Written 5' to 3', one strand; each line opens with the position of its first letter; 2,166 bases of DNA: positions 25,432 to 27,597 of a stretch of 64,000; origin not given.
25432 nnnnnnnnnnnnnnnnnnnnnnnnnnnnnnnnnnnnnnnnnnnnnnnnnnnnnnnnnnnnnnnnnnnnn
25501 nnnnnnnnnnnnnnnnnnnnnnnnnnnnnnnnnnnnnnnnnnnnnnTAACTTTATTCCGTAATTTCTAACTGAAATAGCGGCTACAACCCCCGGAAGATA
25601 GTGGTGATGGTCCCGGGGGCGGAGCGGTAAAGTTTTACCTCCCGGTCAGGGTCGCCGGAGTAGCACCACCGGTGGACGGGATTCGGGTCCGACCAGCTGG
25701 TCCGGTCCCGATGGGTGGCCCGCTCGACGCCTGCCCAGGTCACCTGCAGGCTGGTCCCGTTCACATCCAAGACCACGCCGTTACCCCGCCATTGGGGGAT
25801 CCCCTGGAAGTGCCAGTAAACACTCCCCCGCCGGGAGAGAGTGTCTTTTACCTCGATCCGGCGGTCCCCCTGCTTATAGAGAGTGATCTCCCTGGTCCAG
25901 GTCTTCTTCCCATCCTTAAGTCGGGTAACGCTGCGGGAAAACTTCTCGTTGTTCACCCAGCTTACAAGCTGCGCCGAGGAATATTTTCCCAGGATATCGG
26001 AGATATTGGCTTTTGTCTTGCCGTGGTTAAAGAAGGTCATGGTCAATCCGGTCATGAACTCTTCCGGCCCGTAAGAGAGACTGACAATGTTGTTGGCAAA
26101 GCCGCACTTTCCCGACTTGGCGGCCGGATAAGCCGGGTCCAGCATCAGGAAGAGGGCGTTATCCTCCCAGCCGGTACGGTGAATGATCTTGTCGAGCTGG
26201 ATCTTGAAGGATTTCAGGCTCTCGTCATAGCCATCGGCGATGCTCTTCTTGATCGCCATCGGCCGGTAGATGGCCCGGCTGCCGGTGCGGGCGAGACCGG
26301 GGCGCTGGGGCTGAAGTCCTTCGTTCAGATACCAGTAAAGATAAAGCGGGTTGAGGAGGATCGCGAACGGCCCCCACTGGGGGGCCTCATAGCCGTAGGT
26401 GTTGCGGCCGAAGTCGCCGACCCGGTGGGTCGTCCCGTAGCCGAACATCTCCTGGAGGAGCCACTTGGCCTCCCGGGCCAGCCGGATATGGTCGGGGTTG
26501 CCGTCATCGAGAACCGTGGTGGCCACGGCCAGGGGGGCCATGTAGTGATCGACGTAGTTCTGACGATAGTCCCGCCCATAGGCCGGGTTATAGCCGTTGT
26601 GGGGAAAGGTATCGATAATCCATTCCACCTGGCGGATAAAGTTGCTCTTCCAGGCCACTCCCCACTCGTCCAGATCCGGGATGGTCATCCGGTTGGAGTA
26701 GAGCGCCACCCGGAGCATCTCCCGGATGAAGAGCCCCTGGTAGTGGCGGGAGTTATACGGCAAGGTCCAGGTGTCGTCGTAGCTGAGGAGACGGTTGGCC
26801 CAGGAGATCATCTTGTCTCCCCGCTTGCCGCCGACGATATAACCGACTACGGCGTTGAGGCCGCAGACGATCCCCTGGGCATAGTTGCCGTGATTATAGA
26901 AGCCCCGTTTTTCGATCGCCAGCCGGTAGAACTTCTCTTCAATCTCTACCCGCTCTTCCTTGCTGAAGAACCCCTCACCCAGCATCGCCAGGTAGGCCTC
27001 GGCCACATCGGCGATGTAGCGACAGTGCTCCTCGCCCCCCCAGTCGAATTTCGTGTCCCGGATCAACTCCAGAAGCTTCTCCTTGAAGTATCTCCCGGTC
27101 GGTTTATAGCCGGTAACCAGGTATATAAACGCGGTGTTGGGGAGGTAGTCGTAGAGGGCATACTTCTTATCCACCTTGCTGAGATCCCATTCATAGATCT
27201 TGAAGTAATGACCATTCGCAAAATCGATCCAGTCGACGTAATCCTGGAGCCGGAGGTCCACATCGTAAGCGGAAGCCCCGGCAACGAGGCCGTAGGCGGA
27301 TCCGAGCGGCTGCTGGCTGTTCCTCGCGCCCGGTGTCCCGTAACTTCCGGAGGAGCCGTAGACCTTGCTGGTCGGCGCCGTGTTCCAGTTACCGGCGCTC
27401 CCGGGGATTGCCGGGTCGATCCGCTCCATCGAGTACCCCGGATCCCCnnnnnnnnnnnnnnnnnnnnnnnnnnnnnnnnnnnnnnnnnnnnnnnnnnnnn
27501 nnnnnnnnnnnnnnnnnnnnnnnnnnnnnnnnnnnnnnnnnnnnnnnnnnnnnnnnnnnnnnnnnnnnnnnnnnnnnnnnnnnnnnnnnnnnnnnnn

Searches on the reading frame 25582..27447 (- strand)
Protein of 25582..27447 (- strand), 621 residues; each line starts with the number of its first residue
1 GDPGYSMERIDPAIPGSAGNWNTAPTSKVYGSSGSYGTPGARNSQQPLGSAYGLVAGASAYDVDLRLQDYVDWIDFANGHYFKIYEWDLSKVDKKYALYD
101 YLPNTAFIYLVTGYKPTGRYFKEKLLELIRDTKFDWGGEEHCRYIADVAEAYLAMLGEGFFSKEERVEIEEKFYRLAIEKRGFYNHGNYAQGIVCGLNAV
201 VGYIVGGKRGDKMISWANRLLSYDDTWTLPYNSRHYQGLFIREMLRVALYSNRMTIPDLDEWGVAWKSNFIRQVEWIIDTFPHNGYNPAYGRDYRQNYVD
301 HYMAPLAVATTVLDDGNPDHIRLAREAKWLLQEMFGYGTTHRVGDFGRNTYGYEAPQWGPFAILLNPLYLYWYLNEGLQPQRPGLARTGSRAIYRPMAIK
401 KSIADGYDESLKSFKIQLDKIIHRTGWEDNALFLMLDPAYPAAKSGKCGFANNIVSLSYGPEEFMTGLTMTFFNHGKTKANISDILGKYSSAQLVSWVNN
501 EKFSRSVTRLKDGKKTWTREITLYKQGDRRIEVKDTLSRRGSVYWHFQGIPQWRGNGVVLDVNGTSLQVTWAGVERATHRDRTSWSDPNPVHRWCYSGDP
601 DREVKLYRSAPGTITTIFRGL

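Call 70: search_solved_structures(query=window:25582-27447:-, max_evalue=0.1)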
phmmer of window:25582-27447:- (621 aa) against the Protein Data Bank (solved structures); distinct sequences matched with E-value up to 0.1: 1.
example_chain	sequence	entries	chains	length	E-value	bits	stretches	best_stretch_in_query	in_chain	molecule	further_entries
8anx_AAA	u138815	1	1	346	0.098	14.1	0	244-309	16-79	Endoglucanase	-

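Call 71: search_protein_families(library=pfam, proteins=[window:25582-27447:-], max_evalue=0.1)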
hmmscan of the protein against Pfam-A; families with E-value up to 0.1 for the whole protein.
window:25582-27447:- (621 aa): 0 families
